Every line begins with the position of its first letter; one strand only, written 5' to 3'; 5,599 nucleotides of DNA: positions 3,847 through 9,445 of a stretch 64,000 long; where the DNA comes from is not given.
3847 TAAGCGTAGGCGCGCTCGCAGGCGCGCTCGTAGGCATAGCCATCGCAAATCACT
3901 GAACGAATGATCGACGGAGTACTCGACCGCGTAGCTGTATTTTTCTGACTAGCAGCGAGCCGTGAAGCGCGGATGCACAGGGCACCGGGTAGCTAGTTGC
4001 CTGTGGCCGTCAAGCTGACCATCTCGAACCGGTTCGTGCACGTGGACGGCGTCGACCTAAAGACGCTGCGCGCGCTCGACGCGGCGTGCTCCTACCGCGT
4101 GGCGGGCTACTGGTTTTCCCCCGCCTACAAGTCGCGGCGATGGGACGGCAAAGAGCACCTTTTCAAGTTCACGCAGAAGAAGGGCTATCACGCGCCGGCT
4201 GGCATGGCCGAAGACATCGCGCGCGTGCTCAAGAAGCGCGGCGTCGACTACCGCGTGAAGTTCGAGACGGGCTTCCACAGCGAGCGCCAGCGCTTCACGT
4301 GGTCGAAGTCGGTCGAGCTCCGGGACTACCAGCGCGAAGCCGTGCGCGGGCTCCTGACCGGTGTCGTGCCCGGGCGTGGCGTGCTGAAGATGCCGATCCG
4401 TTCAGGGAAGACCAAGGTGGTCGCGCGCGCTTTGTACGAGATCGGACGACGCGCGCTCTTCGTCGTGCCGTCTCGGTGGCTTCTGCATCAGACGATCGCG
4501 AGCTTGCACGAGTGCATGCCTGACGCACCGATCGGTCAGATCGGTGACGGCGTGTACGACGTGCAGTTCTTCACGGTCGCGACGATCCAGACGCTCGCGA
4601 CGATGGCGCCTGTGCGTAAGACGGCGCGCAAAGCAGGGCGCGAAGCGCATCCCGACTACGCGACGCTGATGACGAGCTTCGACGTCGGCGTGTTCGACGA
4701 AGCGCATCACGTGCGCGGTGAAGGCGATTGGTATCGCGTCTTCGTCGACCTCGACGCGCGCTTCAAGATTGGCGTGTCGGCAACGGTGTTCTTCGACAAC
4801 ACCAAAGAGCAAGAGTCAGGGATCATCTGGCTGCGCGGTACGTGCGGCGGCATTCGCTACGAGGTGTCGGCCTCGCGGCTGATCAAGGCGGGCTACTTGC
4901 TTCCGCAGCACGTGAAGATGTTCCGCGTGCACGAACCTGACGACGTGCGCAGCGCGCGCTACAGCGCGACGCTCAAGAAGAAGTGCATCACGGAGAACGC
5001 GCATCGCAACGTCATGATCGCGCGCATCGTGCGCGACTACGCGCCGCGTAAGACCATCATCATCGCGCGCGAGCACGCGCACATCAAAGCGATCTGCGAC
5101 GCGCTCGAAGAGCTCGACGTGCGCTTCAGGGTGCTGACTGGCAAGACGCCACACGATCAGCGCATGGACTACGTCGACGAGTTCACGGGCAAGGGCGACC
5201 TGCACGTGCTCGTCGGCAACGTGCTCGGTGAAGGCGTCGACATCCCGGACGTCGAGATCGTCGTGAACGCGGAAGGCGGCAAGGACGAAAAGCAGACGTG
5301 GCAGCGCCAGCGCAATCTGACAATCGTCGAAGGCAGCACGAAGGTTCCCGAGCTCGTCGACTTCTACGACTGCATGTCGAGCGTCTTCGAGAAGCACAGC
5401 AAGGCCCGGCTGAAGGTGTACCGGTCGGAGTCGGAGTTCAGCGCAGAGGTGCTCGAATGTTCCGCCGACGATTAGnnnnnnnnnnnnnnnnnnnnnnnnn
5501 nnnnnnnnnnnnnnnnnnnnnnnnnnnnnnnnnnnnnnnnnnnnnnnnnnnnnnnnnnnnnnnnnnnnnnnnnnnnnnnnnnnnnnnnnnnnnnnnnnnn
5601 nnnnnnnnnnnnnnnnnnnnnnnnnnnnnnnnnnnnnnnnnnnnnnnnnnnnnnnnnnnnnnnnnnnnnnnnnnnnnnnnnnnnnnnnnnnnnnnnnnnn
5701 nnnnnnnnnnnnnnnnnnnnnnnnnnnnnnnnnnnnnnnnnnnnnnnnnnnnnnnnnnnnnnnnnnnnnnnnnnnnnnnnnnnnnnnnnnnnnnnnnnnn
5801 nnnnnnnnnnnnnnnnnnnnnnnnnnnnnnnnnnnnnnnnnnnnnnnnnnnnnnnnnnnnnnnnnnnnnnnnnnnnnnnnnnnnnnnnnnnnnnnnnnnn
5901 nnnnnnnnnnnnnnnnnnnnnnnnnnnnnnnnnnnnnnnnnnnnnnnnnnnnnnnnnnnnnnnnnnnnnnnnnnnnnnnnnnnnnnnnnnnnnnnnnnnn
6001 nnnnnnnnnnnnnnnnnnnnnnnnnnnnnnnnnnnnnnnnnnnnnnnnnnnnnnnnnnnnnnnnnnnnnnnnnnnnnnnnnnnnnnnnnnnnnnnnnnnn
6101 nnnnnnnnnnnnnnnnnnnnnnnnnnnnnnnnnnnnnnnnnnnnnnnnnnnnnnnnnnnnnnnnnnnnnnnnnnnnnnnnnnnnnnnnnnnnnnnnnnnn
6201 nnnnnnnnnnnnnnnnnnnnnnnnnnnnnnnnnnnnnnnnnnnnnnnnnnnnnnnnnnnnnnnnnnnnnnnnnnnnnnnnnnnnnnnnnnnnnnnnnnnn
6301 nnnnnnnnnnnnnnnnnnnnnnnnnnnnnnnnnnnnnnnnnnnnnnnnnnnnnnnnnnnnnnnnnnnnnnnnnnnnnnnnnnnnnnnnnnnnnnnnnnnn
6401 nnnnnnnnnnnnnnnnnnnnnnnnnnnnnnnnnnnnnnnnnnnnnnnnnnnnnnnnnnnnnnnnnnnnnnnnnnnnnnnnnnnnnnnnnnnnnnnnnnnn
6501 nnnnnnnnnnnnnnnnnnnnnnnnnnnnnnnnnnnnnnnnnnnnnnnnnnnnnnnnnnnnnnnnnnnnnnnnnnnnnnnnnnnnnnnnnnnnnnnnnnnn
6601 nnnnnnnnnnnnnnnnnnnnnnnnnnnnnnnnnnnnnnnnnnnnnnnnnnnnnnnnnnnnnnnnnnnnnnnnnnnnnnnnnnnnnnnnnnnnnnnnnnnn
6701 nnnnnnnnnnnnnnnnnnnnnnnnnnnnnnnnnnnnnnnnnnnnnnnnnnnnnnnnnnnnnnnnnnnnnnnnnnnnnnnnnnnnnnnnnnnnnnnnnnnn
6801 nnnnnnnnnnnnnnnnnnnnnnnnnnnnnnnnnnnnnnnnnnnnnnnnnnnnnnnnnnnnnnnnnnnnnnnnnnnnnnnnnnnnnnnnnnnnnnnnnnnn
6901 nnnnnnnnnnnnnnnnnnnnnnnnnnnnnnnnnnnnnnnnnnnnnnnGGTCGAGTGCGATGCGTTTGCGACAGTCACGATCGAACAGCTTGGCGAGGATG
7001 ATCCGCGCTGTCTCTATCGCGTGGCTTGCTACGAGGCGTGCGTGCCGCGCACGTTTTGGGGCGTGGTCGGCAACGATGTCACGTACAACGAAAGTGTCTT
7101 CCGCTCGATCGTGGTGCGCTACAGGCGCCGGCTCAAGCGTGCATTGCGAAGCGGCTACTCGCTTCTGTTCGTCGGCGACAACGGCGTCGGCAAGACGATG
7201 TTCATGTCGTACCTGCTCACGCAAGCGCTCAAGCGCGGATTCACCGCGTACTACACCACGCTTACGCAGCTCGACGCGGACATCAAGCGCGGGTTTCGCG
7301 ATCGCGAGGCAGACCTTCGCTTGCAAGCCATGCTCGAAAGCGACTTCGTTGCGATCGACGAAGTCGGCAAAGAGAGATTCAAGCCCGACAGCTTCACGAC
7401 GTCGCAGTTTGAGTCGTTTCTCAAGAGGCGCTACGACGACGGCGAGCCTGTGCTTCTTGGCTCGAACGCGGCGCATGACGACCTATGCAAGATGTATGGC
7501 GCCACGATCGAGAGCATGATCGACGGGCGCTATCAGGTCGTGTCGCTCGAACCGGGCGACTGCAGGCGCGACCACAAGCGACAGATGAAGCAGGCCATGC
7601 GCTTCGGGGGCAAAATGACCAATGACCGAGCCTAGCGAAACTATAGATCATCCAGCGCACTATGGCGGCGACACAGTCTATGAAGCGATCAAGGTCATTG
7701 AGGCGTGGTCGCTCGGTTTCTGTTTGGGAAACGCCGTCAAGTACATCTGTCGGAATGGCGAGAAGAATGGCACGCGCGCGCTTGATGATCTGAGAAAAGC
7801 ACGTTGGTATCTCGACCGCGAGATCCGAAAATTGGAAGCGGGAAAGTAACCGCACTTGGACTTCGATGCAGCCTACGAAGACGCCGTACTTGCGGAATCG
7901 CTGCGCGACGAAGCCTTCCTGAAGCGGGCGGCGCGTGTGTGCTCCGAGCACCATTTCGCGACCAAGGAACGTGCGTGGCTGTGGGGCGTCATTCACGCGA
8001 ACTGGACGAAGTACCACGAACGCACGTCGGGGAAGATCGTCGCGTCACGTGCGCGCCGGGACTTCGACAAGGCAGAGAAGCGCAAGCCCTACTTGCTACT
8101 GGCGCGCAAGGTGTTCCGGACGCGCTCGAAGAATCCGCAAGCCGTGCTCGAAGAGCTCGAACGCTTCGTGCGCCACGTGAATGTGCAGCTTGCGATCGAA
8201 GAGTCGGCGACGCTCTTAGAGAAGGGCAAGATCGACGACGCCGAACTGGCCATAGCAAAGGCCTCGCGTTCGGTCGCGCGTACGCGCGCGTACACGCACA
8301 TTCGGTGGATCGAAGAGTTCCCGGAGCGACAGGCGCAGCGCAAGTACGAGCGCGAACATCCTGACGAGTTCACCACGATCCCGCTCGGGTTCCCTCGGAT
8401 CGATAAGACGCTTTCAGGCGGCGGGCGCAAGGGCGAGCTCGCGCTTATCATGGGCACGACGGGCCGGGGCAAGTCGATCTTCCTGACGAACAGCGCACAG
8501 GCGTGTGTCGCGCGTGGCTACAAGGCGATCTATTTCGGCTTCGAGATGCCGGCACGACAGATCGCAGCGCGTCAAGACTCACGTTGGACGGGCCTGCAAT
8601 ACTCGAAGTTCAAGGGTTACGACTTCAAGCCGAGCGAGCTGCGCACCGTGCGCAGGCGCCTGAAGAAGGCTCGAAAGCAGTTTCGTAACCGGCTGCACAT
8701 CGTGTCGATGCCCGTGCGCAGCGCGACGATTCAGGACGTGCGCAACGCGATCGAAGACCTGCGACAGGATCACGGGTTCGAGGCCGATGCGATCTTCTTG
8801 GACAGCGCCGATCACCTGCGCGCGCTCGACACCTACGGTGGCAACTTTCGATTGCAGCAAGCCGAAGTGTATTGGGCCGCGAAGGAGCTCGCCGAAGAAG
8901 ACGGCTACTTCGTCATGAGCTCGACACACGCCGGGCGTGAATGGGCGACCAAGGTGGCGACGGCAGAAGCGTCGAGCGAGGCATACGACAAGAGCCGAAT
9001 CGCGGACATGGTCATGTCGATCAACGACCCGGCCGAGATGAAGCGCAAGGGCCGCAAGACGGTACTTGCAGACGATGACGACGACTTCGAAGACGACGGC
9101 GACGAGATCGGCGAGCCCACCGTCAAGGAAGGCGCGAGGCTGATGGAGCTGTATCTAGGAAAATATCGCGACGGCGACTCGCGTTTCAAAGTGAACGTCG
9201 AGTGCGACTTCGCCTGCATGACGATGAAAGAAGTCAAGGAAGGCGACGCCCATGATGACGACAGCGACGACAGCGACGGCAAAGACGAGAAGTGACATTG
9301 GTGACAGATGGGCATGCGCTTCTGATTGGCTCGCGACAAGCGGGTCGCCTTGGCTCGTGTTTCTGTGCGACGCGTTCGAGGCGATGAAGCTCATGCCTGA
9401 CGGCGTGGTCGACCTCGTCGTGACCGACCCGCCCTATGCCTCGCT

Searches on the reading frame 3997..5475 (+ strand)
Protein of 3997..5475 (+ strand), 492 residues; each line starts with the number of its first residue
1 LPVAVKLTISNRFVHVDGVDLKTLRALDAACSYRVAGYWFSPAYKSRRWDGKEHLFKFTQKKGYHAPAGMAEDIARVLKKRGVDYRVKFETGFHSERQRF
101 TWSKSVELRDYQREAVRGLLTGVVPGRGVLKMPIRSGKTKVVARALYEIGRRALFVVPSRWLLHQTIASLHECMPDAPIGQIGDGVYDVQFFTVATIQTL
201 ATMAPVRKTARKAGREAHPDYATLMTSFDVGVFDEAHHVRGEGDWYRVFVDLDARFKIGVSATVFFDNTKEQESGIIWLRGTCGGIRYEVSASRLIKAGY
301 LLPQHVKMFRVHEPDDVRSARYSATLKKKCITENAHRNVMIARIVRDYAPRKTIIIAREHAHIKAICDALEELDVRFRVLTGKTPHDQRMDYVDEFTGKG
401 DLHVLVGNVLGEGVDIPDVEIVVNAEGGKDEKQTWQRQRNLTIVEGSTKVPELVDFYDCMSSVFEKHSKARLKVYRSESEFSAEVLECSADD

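Call 16: search_protein_families(library=phrogs, proteins=[window:3997-5475:+])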
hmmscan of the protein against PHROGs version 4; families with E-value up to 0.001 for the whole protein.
window:3997-5475:+ (492 aa): 5 families
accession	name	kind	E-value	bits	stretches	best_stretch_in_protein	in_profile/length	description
phrog_16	-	DNA, RNA and nucleotide metabolism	1.3e-62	213.3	2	96-437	261-579/986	DNA helicase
phrog_9690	-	DNA, RNA and nucleotide metabolism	5.7e-30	105.4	1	224-486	37-302/306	DNA helicase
phrog_62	-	DNA, RNA and nucleotide metabolism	1.7e-12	46.7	2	33-264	624-849/1881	DNA helicase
phrog_16259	-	DNA, RNA and nucleotide metabolism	3.5e-10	40.7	1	26-199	25-213/330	DNA helicase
phrog_14619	-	DNA, RNA and nucleotide metabolism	9.1e-10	39.5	1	105-203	117-222/314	DNA helicase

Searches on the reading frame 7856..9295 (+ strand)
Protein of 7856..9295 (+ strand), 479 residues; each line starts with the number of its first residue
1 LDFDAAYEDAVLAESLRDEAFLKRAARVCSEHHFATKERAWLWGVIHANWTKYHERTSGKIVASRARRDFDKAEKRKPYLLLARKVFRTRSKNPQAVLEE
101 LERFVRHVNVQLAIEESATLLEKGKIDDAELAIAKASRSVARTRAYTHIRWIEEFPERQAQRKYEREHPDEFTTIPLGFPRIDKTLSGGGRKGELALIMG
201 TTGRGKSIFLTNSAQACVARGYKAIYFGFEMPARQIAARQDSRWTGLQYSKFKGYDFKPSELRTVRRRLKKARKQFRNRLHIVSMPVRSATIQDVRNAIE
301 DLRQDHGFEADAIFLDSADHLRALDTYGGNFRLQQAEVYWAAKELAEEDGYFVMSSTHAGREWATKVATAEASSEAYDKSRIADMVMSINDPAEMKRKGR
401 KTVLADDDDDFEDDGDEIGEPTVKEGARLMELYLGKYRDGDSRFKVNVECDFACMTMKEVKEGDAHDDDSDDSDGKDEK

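Call 16: search_protein_families(library=phrogs, proteins=[window:7856-9295:+])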
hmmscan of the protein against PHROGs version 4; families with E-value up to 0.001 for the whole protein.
window:7856-9295:+ (479 aa): 3 families
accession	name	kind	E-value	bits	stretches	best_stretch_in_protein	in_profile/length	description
phrog_19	-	DNA, RNA and nucleotide metabolism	1.2e-51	177.4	1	2-472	158-592/621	DnaB-like replicative helicase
phrog_239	-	DNA, RNA and nucleotide metabolism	9.4e-14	52.3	1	164-361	334-519/801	DNA primase/helicase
phrog_243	-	DNA, RNA and nucleotide metabolism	6e-10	39.5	1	176-392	19-225/273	DnaB-like replicative helicase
